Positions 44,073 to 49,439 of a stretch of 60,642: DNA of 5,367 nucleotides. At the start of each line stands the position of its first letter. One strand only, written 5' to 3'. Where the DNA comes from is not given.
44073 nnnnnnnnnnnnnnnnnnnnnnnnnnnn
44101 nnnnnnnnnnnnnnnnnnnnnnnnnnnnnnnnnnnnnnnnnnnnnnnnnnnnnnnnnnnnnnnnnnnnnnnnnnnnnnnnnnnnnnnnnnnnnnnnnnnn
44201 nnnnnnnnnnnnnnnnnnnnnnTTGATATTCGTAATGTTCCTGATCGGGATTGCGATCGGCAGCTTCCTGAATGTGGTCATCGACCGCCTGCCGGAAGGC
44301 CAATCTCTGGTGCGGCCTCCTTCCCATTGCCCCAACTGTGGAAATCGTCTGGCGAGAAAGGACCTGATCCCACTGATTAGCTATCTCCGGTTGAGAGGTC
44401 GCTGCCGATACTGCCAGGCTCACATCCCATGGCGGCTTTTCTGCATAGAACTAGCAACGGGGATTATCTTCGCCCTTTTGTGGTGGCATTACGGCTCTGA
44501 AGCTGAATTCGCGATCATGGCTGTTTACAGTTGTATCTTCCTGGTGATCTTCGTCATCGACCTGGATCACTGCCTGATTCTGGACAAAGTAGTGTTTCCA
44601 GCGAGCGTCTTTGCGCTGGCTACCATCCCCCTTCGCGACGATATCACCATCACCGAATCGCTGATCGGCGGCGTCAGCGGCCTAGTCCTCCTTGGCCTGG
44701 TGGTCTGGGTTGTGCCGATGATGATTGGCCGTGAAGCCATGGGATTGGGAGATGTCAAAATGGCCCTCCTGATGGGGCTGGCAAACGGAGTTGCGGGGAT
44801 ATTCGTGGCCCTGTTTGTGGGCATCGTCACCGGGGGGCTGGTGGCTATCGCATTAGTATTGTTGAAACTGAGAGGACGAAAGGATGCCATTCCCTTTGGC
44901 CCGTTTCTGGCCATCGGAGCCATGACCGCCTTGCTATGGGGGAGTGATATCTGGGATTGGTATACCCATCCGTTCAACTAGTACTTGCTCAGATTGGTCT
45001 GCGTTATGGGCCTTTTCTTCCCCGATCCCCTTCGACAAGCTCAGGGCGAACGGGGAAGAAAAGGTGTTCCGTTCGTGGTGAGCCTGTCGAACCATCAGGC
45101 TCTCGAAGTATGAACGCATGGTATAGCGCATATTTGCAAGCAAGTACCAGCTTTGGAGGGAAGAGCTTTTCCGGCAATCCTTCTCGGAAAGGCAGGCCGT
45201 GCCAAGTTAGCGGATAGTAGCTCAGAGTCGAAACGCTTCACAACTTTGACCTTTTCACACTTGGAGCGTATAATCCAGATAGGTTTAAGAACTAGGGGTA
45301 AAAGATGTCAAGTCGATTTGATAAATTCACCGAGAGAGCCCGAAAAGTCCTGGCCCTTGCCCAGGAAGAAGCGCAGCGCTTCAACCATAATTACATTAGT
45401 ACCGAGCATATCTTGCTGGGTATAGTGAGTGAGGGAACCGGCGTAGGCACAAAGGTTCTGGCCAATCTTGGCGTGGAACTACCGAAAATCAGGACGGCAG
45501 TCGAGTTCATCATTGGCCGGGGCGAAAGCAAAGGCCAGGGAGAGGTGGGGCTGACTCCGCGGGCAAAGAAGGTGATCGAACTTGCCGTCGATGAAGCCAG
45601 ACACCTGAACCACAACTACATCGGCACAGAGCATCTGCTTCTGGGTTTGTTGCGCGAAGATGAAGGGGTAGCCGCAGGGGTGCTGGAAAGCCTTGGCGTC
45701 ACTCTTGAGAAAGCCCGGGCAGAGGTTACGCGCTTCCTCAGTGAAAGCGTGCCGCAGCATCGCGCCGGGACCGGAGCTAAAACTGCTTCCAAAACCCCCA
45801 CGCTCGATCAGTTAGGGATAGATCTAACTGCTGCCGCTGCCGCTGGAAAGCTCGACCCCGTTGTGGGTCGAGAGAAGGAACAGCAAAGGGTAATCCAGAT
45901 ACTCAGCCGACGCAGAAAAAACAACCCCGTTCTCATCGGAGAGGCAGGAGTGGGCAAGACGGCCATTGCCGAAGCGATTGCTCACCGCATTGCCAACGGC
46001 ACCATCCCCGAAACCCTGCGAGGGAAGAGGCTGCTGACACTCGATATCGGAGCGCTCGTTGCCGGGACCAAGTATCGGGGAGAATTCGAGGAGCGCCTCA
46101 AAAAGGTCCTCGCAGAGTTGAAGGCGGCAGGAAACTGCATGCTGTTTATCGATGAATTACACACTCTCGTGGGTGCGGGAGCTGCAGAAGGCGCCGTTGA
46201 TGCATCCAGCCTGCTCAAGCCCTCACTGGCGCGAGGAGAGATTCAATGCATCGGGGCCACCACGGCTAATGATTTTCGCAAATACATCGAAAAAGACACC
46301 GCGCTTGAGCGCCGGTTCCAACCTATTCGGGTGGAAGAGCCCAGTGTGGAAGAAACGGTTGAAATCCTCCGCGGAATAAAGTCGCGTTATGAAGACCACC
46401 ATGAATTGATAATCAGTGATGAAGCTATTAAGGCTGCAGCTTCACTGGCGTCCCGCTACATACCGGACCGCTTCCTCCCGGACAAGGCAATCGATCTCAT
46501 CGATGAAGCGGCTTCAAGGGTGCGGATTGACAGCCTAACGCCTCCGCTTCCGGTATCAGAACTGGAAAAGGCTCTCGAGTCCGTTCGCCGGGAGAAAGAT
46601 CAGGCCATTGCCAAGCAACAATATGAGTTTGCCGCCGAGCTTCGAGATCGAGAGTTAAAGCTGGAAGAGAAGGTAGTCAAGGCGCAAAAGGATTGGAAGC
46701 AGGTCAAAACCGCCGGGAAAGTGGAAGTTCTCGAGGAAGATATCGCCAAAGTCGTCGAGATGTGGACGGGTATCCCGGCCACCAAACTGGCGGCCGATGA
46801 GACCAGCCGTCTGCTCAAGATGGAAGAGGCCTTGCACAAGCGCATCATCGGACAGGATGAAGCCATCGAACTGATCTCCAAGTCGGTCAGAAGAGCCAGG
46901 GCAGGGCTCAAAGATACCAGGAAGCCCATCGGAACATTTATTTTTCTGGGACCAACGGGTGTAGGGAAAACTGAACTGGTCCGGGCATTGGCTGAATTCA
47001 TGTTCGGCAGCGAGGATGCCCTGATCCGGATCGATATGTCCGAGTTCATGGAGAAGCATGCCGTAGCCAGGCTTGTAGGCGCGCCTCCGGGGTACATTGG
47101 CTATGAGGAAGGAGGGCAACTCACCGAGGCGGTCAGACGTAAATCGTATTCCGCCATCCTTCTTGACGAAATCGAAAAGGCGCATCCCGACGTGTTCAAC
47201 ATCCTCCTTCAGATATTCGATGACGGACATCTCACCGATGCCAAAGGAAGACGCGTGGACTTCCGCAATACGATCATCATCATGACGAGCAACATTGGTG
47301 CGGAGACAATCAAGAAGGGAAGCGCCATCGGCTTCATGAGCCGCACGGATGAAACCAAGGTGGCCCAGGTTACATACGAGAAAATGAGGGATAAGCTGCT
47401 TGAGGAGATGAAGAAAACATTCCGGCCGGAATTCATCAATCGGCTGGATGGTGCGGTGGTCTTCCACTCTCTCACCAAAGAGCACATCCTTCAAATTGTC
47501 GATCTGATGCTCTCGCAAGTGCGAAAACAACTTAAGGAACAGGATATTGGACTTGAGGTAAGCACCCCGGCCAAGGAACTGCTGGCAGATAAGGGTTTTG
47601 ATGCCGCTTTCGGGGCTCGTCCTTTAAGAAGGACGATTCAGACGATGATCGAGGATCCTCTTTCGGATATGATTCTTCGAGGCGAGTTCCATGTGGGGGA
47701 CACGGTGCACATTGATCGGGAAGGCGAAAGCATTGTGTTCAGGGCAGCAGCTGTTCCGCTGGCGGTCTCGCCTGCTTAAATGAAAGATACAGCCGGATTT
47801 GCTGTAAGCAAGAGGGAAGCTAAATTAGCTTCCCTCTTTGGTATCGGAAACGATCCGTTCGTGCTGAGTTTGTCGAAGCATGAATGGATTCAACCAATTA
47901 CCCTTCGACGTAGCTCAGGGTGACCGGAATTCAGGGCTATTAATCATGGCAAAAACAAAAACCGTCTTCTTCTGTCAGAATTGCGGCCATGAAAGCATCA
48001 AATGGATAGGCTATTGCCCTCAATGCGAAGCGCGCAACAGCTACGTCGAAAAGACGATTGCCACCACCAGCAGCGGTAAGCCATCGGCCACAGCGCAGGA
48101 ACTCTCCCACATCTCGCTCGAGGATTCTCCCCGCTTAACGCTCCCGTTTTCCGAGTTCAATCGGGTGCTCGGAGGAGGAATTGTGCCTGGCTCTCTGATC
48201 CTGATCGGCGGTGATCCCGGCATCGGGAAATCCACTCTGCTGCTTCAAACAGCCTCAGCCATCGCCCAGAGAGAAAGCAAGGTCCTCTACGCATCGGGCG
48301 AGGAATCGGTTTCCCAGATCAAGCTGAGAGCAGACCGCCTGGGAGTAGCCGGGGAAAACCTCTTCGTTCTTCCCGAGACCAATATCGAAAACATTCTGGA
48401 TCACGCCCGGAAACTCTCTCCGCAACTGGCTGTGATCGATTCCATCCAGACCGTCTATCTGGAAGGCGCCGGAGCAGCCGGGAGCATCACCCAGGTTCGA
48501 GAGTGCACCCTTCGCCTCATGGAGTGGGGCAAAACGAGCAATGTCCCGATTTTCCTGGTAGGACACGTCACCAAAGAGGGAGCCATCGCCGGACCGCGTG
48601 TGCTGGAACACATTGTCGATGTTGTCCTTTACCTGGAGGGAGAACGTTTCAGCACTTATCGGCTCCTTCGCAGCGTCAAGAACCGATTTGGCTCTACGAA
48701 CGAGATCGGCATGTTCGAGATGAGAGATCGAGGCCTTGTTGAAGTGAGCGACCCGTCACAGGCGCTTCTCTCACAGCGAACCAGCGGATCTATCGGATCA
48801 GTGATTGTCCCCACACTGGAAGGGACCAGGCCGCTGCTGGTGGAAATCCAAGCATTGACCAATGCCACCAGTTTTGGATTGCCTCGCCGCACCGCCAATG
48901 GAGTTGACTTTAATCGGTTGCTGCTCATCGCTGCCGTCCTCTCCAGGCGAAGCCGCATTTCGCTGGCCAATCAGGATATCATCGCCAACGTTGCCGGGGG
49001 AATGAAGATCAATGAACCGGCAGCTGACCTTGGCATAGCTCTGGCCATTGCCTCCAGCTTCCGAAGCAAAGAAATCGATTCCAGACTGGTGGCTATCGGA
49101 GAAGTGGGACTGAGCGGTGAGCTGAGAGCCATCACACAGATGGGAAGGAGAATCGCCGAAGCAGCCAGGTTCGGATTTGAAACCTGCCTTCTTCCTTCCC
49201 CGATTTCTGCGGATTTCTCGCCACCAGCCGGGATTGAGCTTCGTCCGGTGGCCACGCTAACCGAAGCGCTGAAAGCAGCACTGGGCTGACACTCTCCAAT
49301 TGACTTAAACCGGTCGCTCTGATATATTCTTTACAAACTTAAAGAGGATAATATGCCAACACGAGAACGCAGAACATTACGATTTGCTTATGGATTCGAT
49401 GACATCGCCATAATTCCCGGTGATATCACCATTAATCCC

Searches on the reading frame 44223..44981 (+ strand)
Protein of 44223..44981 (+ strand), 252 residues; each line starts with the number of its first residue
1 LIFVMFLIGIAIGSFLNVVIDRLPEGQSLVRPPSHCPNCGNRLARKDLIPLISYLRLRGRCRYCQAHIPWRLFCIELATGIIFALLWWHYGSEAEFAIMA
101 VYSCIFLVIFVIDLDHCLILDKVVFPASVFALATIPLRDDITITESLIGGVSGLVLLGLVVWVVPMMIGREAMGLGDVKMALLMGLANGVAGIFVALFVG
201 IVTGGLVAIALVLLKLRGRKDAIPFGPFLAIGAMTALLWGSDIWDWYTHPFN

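Call 45: search_protein_families(library=pfam, proteins=[window:44223-44981:+], max_evalue=0.001)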
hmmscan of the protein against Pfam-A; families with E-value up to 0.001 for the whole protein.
window:44223-44981:+ (252 aa): 2 families
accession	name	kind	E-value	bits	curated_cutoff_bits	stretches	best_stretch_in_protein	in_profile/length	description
PF06750.18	A24_N_bact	-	2.6e-34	117.6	23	1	7-90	1-84/84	Bacterial Peptidase A24 N-terminal domain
PF01478.23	Peptidase_A24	-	2.2e-12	47.7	26.5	1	101-209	2-104/104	Type IV leader peptidase family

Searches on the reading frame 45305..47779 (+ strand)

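Call 45: search_protein_families(library=pfam, proteins=[window:45305-47779:+], max_evalue=0.001)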
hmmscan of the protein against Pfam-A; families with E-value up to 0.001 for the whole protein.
window:45305-47779:+ (824 aa): 22 families
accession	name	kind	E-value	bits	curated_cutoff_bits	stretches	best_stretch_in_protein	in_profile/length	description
PF07724.20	AAA_2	-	8e-69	231.3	27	1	540-715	1-164/166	AAA domain (Cdc48 subfamily)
PF02861.25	Clp_N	-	8e-38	128.8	20.7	2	94-145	1-52/53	Clp amino terminal domain, pathogenicity island component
PF17871.7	AAA_lid_9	-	2.5e-33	114.5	22.8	1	347-448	1-102/104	AAA lid domain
PF10431.15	ClpB_D2-small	-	3.1e-29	101.3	21.9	1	723-803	1-81/81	C-terminal, D2-small domain, of ClpB protein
PF00004.35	AAA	-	4.4e-24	85.8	21.2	2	209-338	2-123/131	ATPase family associated with various cellular activities (AAA)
PF07728.20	AAA_5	-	1.1e-18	68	22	1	545-665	2-124/139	AAA domain (dynein-related subfamily)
PF13191.12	AAA_16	-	1.1e-12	49.2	32.6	1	186-231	2-50/167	AAA ATPase domain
PF13401.12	AAA_22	-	2.1e-12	47.9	27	1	546-640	9-110/130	AAA domain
PF00158.32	Sigma54_activat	-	2e-09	37.8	20.2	1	539-663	19-142/168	Sigma-54 interaction domain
PF05621.17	TniB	-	3.3e-08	33.6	22.4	1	199-344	29-185/189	Bacterial TniB protein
PF02151.25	UVR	-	1e-06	28.7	21.5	1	421-455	1-35/36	UvrB/uvrC motif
PF20720.3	nSTAND3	-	5.3e-06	26.7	27.2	0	195-231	9-43/155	Novel STAND NTPase 3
PF01695.23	IstB_IS21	-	1.1e-05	25.5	24.1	0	203-228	90-115/238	IstB-like ATP binding protein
PF05729.18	NACHT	-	1.3e-05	25.5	26.7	0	209-236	4-31/167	NACHT domain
PF03193.22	RsgA_GTPase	-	2.1e-05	24.9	30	0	514-563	79-127/174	RsgA GTPase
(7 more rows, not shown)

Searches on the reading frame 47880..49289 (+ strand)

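Call 45: search_protein_families(library=pfam, proteins=[window:47880-49289:+], max_evalue=0.001)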
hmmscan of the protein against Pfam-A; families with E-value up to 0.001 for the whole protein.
window:47880-49289:+ (469 aa): 11 families
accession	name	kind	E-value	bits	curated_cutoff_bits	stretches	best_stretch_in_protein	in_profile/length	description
PF06745.19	ATPase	-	1.7e-13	51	26.6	2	92-157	7-73/231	KaiC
PF13481.12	AAA_25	-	3.5e-12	46.8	27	1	89-235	18-195/195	AAA domain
PF13541.12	ChlI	-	1.5e-08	35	27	1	356-440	35-119/121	Subunit ChlI of Mg-chelatase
PF03796.21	DnaB_C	-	2.8e-07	30.6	27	1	90-150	6-66/255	DnaB-like helicase C terminal domain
PF18073.7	Zn_ribbon_LapB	-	6.9e-07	29.3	25.7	1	32-54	3-25/28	Rubredoxin metal binding domain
PF25199.1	nSTAND_NTPase5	-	6.8e-05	23.2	34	1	105-178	42-114/145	Novel STAND NTPase 5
PF05362.19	Lon_C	-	0.00011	22.3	21.1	1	373-466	103-201/205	Lon protease (S16) C-terminal proteolytic domain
PF13401.12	AAA_22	-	0.00014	22.6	27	1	105-229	6-123/130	AAA domain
PF13191.12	AAA_16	-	0.00017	22.5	32.6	1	101-174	24-103/167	AAA ATPase domain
PF00005.33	ABC_tran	-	0.00054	21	25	0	101-178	8-80/137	ABC transporter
PF00004.35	AAA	-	0.00086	20.2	21.2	0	107-228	1-106/131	ATPase family associated with various cellular activities (AAA)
